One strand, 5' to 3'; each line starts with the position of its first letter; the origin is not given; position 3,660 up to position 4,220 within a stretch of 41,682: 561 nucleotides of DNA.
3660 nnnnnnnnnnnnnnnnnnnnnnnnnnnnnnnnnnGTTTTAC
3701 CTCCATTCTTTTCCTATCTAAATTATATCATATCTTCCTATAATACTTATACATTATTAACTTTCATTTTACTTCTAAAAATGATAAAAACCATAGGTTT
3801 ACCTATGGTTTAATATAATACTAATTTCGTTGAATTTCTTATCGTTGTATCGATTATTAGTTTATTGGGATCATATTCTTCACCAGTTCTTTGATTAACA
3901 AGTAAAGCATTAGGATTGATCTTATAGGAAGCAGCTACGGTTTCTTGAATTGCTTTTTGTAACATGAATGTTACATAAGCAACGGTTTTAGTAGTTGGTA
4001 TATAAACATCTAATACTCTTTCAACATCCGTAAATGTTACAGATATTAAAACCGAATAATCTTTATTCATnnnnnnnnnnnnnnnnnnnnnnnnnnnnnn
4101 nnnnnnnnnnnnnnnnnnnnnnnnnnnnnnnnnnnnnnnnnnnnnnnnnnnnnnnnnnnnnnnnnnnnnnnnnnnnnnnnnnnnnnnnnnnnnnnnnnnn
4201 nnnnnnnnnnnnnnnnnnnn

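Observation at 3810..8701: Stripped-down type VIIb secretion core: a two-gene essC-yukD operon without recognisable EssA, EssB, EsaA or canonical EsxA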

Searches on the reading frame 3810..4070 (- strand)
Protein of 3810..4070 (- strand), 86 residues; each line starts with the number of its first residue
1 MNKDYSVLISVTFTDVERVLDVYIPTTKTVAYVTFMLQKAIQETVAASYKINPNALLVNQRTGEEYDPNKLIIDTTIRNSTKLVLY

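Call 4: search_protein_families(library=pfam, max_evalue=0.1, proteins=[window:3810-4070:-])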
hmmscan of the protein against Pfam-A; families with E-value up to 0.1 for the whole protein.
window:3810-4070:- (86 aa): 2 families
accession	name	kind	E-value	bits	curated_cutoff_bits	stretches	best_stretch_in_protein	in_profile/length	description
PF08299.17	Bac_DnaA_C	-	0.091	13.2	31.5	0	40-64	3-27/69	Bacterial dnaA protein helix-turn-helix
PF10790.15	DUF2604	-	0.096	13.6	25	0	33-85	27-77/85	Protein of Unknown function (DUF2604)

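Call 5: search_protein_families(library=ncbifam, max_evalue=0.1, proteins=[window:3810-4070:-])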
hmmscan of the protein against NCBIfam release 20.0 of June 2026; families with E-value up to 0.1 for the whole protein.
window:3810-4070:- (86 aa): 0 families

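Call 9: find_homologous_proteins(query=window:3810-4070:-, max_evalue=0.001)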
Query window:3810-4070:- (86 aa): 9 proteins with E <= 0.001 among 9 candidates.
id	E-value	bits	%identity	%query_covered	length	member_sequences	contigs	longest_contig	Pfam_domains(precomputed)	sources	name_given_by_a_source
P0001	1.7e-46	173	98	100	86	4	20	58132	-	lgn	-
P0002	1.9e-40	154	85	100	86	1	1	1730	-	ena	-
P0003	1.3e-39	151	86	100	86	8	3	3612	-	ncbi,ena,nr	ncbi:MAG: hypothetical protein K2G03_02865 [Bacilli bacterium]|nr:hypothetical protein [Bacilli bact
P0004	2.1e-38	147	84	100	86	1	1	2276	-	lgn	-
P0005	2.8e-36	140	80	100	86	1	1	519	-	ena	-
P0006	2.3e-27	112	64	99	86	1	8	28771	-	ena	-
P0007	3.2e-27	112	65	99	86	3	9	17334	-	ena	-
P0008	4.2e-27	111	67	99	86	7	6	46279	-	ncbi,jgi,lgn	jgi:hypothetical protein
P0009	1.5e-26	109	64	99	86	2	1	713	-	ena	-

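Call 12: search_solved_structures(query=A1, max_evalue=10, show_alignments=2)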
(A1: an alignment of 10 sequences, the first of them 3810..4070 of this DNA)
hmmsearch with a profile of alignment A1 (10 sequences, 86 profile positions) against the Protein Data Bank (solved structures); distinct sequences matched with E-value up to 10: 4.
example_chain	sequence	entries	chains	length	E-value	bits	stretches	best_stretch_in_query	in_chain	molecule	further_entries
3evy_A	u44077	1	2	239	0.53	13.6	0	14-49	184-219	Putative type I restriction enzyme R protein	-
2cqo_A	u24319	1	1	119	0.69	13.2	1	45-75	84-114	Nucleolar protein of 40 kDa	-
3klj_A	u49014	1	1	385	0.96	12.7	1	47-81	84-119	NAD(FAD)-dependent dehydrogenase, NirB-family (N-terminal domain)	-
9jj3_B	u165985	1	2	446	1.5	12.1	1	34-64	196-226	Probable proton-coupled zinc antiporter SLC30A4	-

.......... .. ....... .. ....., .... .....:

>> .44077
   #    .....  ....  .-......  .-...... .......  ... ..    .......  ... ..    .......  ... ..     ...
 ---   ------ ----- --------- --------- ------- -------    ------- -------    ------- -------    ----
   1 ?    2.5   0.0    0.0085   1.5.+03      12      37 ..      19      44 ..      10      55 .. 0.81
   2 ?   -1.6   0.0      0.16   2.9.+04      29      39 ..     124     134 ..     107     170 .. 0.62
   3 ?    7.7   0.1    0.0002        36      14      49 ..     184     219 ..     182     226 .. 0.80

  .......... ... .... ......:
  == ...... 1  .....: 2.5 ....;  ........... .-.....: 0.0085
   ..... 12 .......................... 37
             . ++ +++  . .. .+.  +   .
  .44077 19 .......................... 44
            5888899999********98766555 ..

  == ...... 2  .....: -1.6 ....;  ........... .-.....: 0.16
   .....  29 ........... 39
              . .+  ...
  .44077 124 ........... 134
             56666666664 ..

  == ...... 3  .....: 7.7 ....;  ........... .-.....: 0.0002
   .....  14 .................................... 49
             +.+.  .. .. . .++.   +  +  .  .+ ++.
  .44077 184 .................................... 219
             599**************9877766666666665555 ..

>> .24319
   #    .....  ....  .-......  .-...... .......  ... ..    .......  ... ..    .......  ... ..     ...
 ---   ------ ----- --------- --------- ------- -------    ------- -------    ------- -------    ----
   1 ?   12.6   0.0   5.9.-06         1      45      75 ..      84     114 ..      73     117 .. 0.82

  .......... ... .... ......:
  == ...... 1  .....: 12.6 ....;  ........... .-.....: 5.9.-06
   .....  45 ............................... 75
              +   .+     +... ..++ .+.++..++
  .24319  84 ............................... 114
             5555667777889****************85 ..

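Call 22: predict_structure(alignment_id=A1)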
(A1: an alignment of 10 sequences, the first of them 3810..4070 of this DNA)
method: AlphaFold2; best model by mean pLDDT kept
length: 86 residues; sequences in the alignment: 10
mean_pLDDT: 59.4   pTM: 0.44
mean pLDDT of the five models: 59.4, 59.2, 51.7, 44.1, 42.2
residues with pLDDT >= 90: 0; 70-90: 22; 50-70: 45; < 50: 19
segments of 3 or more residues with pLDDT < 50: 68-86
pLDDT, mean of each block of 10 residues (from residue 1): 60 66 70 76 73 59 55 35 29
secondary structure, 60 per line:
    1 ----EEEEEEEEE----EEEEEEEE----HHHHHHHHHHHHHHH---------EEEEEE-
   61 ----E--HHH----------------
elements in order: E5-13 E18-25 H30-44 E54-59

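Call 24: search_protein_families(library=pfam, alignment_id=A2, max_evalue=10)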
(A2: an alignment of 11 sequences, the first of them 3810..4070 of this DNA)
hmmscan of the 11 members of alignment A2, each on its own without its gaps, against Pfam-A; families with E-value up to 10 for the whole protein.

A. member 1, window:3810-4070:- (86 aa): 2 families
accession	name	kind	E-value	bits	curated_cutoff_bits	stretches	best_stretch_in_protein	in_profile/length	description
PF08299.17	Bac_DnaA_C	-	0.091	13.2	31.5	1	40-64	3-27/69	Bacterial dnaA protein helix-turn-helix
PF10790.15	DUF2604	-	0.096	13.6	25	1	33-85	27-77/85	Protein of Unknown function (DUF2604)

B. families by the number of members that match (of 11 scanned): 5 families
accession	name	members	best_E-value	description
PF10790.15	DUF2604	4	0.032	Protein of Unknown function (DUF2604)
PF23085.1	RRM_PARP14_3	1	0.08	PARP14, third RRM domain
PF08299.17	Bac_DnaA_C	1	0.091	Bacterial dnaA protein helix-turn-helix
PF19400.4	DUF5975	1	0.11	Family of unknown function (DUF5975)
PF08817.16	YukD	1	0.15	WXG100 protein secretion system (Wss), protein YukD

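Call 33: search_protein_representatives(alignment_id=A1)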
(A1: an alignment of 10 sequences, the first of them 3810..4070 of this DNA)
Query: 10 sequences, 86 profile positions. Proteins with E-value up to 0.001 (for the whole library): 225; up to 1e-10: 28; up to 1e-30: 1. The best 150 are listed.
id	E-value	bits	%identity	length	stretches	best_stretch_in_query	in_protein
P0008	7.1e-44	163.8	-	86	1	1-85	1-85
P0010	2.5e-19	85.1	-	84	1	4-84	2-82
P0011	2.1e-15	72.6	-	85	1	4-85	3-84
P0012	8.4e-15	70.6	-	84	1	4-86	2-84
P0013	6.5e-14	67.8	-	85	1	5-85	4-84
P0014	9.7e-14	67.2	-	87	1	4-85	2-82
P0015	6.0e-13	64.7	-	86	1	1-85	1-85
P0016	1.4e-12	63.5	-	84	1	5-85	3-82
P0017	1.5e-12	63.4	-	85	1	4-85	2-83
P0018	2.3e-12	62.8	-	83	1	6-85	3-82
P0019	3.3e-12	62.4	-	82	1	6-85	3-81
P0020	4.3e-12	62.0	-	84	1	6-85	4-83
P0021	5.0e-12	61.8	-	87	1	1-85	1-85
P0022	6.5e-12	61.4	-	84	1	6-85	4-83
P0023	6.7e-12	61.3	-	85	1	6-85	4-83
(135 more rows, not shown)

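Call 35: search_protein_families(library=pfam, alignment_id=A3, max_evalue=0.01)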
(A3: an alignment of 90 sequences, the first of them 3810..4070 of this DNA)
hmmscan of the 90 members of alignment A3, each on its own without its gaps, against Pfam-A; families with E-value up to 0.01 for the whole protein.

A. member 1, window:3810-4070:- (86 aa): 0 families

B. families by the number of members that match (of 90 scanned): 4 families
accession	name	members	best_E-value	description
PF08817.16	YukD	13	4.2e-05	WXG100 protein secretion system (Wss), protein YukD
PF10790.15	DUF2604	2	0.00027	Protein of Unknown function (DUF2604)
PF25327.1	UBL_ZFAND1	1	0.0013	ZFAND1-like ubiquitin-like domain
PF17328.7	DUF5366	1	0.0067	Family of unknown function (DUF5366)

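Call 36: search_solved_structures(query=A3, max_evalue=1, show_alignments=3)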
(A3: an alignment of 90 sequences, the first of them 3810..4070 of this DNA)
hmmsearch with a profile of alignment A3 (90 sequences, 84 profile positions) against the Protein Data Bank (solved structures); distinct sequences matched with E-value up to 1: 2.
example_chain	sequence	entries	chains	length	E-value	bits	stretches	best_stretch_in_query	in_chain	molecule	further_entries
2nbv_B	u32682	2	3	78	0.67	13.4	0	7-61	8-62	Ubiquilin-2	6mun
9py5_A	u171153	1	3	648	0.9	13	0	22-56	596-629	Q23 NFL TD CC3+ gp140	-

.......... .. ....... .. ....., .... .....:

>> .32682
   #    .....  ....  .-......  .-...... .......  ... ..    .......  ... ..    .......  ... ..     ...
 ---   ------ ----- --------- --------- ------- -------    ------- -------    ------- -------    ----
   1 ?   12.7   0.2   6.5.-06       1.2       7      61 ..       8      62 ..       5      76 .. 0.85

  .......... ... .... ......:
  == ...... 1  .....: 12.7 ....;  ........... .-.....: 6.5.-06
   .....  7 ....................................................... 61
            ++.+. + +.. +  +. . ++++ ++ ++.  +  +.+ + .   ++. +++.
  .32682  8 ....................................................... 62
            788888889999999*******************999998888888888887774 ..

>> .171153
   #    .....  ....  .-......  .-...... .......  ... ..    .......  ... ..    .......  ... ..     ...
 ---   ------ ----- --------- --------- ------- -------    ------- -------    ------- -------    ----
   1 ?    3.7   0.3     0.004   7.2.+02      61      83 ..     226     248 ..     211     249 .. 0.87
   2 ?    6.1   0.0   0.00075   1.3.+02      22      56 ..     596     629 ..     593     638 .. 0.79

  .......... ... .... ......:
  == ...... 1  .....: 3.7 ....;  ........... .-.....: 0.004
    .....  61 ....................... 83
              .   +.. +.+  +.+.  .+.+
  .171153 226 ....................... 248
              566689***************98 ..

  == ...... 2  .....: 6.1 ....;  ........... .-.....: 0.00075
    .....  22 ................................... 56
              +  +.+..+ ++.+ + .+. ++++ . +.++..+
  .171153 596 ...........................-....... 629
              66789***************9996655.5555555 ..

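Call 39: find_homologous_proteins(query=A3, max_evalue=0.001)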
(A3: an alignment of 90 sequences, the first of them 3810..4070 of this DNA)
Query A3 (90 sequences) (86 aa, profile of the alignment): 428 proteins with E <= 0.001 among 594 candidates; the best 120 are listed.
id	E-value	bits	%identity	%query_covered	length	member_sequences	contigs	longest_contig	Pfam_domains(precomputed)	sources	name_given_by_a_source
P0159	1.2e-29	120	39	92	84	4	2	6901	-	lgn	-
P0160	1.3e-29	120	32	92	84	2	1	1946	-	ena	-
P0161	2.2e-29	119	35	92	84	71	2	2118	-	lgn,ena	-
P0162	2.5e-29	119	32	76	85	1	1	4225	-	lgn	-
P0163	5.6e-29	118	35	93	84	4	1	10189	-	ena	-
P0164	6.4e-29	118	41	92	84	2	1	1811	-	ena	-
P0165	7.7e-29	117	34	92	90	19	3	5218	-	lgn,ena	-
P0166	9.5e-29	117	33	93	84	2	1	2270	-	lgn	-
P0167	1.1e-28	117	38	92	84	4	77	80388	-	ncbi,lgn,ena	-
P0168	1.3e-28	117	34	93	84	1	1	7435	-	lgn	-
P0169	1.4e-28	117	33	92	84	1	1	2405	-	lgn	-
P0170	1.6e-28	116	34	76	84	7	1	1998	-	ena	-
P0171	2.0e-28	116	35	93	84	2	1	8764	-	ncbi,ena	-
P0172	2.3e-28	116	34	92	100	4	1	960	-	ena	-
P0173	2.8e-28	116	33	92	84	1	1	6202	-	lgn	-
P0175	3.3e-28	115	34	76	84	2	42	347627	-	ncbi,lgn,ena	-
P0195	2.0e-27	113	32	76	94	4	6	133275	-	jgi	-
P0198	2.4e-27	113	32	99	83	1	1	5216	PF08817.17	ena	-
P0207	7.5e-27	111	29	92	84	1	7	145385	-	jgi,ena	-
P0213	1.1e-26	111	30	92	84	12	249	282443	-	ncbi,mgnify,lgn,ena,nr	ncbi:MAG: hypothetical protein HFJ11_01395 [Bacilli bacterium]|mgnify:CR=1 FL=1|nr:hypothetical prot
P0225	2.9e-26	109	28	92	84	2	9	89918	-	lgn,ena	-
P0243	1.1e-25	107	54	95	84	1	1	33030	-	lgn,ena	-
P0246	1.3e-25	107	30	92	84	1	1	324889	-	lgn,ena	-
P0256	2.9e-25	106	43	93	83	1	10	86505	-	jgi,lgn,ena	-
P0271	8.3e-25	105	37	95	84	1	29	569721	-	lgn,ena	-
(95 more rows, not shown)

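Call 42: find_encoding_contigs(protein=P0271, flank=10000, max_places=2)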
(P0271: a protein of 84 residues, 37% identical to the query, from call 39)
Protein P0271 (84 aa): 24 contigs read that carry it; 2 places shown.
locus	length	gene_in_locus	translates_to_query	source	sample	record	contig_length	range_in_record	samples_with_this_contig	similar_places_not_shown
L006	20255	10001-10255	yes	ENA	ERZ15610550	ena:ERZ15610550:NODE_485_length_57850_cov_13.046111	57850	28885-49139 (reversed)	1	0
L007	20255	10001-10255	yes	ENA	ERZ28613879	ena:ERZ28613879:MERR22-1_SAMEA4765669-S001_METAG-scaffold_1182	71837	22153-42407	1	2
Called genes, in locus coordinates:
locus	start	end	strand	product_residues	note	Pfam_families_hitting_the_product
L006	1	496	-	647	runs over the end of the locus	PF27449:LtaS_N (faint), PF00884:Sulfatase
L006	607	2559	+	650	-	PF27449:LtaS_N, PF00884:Sulfatase, PF01663:Phosphodiest (faint)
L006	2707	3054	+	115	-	-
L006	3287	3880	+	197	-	PF13542:HTH_Tnp_ISL3, PF01610:DDE_Tnp_ISL3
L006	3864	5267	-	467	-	-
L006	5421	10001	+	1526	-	PF13401:AAA_22 (faint), PF01580:FtsK_SpoIIIE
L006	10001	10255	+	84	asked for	-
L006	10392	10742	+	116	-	-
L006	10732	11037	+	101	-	PF06013:WXG100 (weak)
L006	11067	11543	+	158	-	-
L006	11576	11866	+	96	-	-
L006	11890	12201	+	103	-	-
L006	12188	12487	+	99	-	-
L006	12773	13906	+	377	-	PF17225:DUF5301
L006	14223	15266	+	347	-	PF00154:RecA_N, PF06745:ATPase (faint), PF08423:Rad51, PF01637:ATPase_2 (weak), PF13479:AAA_24 (weak), PF21096:RecA_C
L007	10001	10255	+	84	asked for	-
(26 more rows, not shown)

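Call 43: find_encoding_contigs(protein=P0213, flank=10000, max_places=1)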
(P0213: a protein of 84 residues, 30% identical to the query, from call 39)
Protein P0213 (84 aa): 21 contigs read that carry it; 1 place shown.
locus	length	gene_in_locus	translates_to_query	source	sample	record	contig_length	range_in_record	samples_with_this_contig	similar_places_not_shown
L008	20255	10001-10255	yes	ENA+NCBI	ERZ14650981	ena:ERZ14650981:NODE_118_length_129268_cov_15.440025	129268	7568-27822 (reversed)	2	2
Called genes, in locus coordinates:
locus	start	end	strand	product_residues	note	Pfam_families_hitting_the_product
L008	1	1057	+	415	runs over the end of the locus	PF03952:Enolase_N, PF00113:Enolase_C, PF13378:MR_MLE_C (weak)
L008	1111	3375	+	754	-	-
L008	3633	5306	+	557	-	PF00587:tRNA-synt_2b, PF04073:tRNA_edit, PF03129:HGTP_anticodon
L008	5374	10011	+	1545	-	PF00498:FHA (faint), PF01580:FtsK_SpoIIIE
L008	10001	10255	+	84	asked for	-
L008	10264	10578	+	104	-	-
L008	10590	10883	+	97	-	-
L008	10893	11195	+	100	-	-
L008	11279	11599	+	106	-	PF06013:WXG100 (weak)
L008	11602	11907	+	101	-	-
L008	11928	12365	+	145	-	-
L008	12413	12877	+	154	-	-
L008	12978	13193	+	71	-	PF03840:SecG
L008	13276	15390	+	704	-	PF08206:OB_RNB, PF17876:CSD2, PF00773:RNB, PF00575:S1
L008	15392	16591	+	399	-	PF09587:PGA_cap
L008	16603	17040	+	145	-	PF01668:SmpB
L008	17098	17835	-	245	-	PF13353:Fer4_12, PF04055:Radical_SAM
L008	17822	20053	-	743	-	PF02901:PFL-like, PF11230:YjjI-like (faint), PF01228:Gly_radical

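Call 44: find_encoding_contigs(protein=P0175, flank=10000, max_places=1)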
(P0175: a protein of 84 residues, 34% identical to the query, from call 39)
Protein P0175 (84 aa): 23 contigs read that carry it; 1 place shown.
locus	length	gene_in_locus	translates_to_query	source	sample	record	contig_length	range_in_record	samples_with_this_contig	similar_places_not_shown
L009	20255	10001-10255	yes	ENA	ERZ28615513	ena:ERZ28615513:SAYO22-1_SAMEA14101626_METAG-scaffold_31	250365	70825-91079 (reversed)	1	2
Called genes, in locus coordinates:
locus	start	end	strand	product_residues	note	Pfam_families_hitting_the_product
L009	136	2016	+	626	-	PF02518:HATPase_c, PF13589:HATPase_c_3, PF00183:HSP90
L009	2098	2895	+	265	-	-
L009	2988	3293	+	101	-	-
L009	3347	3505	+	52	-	PF01869:BcrAD_BadFG (weak)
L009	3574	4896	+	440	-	PF09989:DUF2229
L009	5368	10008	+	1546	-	PF00498:FHA (faint), PF01580:FtsK_SpoIIIE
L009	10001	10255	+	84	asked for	-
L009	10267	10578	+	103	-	-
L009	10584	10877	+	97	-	-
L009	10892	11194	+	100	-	-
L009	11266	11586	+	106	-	-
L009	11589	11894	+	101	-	-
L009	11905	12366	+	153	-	-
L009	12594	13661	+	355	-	-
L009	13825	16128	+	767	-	PF02190:LON_substr_bdg, PF00004:AAA, PF07724:AAA_2 (faint), PF07728:AAA_5, PF22667:Lon_lid, PF05362:Lon_C, PF13541:ChlI (weak)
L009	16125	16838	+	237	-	-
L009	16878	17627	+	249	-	PF20918:SPOCS_spoVID-N (weak), PF01476:LysM (weak)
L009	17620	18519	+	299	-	-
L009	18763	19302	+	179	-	PF02915:Rubrerythrin, PF21349:RUBY_RBDX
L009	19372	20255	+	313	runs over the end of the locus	-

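Call 46: predict_structure(alignment_id=A4)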
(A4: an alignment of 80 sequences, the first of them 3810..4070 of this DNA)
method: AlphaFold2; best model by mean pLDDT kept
length: 86 residues; sequences in the alignment: 80
mean_pLDDT: 93.7   pTM: 0.83
mean pLDDT of the five models: 93.7, 93.5, 93.1, 92.5, 91.0
residues with pLDDT >= 90: 80; 70-90: 2; 50-70: 2; < 50: 2
segments of 3 or more residues with pLDDT < 50: none
pLDDT, mean of each block of 10 residues (from residue 1): 79 94 97 97 94 96 97 96 96
secondary structure, 60 per line:
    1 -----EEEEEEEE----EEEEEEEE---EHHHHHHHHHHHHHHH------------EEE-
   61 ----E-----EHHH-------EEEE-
elements in order: E6-13 E18-25 H30-44 E57-59 E82-85

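Call 49: fold_search(model_id=the predicted structure, library=pdb)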
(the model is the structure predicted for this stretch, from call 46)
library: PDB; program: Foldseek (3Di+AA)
matches with E <= 10: 1571; with E <= 0.001: 444
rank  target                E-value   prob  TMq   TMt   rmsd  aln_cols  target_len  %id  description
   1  3vdz_A                5.6e-06  1.00  0.67  0.54   2.4        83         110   17  Tailoring Encodable Lanthanide-Binding Tags as MRI Contrast Agents: xq-dSE3-Ubiquitin at 2.4 Angstroms (released 2012-11-28)
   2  9lqm_B                6.4e-06  1.00  0.65  0.69   2.6        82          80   22  Crystal structure of synthetic ubiquitin variant R4 designed by ProteinMPNN (released 2025-02-12)
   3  8j0a_A                8.4e-06  1.00  0.65  0.70   2.6        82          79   22  Robust design of effective allosteric activator UbV R4 for Rsp5 E3 ligase using the machine-learning tool ProteinMPNN (released 2023-08-09)
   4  8t48_A                1.3e-05  1.00  0.65  0.39   2.6        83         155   17  The N4BP1 CUE-like domain in complex with linear di-Ubiquitin (released 2024-03-13)
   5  4hk2_A                1.3e-05  1.00  0.63  0.72   2.9        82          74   18  U7Ub25.2540 (released 2012-11-21)
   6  3b08_A                1.5e-05  1.00  0.67  0.41   2.5        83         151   17  Crystal structure of the mouse HOIL1-L-NZF in complex with linear di-ubiquitin (released 2011-12-14)
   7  8tyx_A                1.6e-05  1.00  0.71  0.74   2.7        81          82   18  Structure of a bacterial Ubl-deubiquitinase complex (form 1) (released 2024-06-12)
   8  8hm2_B                1.7e-05  1.00  0.66  0.75   2.5        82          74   13  Crystal structure of human ubiquitin-like protein from bacteroides fragilis c terminal cysteine mutant (released 2023-11-29)
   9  5hpl_C                1.8e-05  1.00  0.65  0.68   2.5        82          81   17  System-wide modulation of HECT E3 ligases with selective ubiquitin variant probes: Rsp5 and UbV R5.4 (released 2016-03-16)
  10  5v5g_B                1.8e-05  1.00  0.66  0.70   2.6        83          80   18  OTU protease of Crimean Congo Hemorrhagic Fever Virus bound to ubiquitin variant CC.4 (released 2017-05-10)
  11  1ndd_A                1.8e-05  1.00  0.63  0.71   2.7        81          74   20  STRUCTURE OF NEDD8 (released 1999-02-23)
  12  2gbm_B                2.1e-05  1.00  0.74  0.79   2.9        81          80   16  Crystal Structure of the 35-36 8 Glycine Insertion Mutant of Ubiquitin (released 2006-05-16)
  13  3gzn_I                2.1e-05  1.00  0.66  0.70   2.5        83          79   19  Structure of NEDD8-activating enzyme in complex with NEDD8 and MLN4924 (released 2010-02-02)
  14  5yt6_A                2.3e-05  1.00  0.65  0.72   2.6        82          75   18  Crystal structure of TAX1BP1 UBZ2 in complex with mono-ubiquitin (released 2018-07-11)
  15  6nyo_E                2.4e-05  1.00  0.66  0.72   2.4        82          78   17  Crystal structure of a human Cdc34-ubiquitin thioester mimetic (released 2019-08-07)
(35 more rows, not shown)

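Call 61: find_encoding_contigs(protein=P0256, flank=10000, max_places=1)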
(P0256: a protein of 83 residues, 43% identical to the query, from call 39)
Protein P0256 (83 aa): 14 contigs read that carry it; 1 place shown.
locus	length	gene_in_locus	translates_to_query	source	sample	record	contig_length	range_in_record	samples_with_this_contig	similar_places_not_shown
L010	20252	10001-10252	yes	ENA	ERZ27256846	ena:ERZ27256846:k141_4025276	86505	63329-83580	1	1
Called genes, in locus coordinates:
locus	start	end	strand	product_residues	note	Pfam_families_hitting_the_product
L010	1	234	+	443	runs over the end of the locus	PF08245:Mur_ligase_M, PF08353:MurT_C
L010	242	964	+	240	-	PF07685:GATase_3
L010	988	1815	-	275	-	PF13828:DUF4190 (weak)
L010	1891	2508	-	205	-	PF02677:QueH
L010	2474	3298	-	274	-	PF08478:POTRA_1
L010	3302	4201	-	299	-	PF01565:FAD_binding_4, PF02873:MurB_C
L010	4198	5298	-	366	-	PF03033:Glyco_transf_28, PF00534:Glycos_transf_1 (weak), PF04101:Glyco_tran_28_C, PF06722:EryCIII-like_C (faint)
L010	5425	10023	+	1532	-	PF01580:FtsK_SpoIIIE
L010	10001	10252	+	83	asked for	-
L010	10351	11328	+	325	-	-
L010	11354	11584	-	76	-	-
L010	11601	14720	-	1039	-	-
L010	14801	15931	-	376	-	PF00226:DnaJ, PF01556:DnaJ_C, PF00684:DnaJ_CXXCXGXG, PF27659:CHP02642 (weak)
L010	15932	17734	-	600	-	PF08439:Peptidase_M3_N, PF01432:Peptidase_M3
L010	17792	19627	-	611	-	PF00012:HSP70, PF06723:MreB_Mbl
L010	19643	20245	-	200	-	PF01025:GrpE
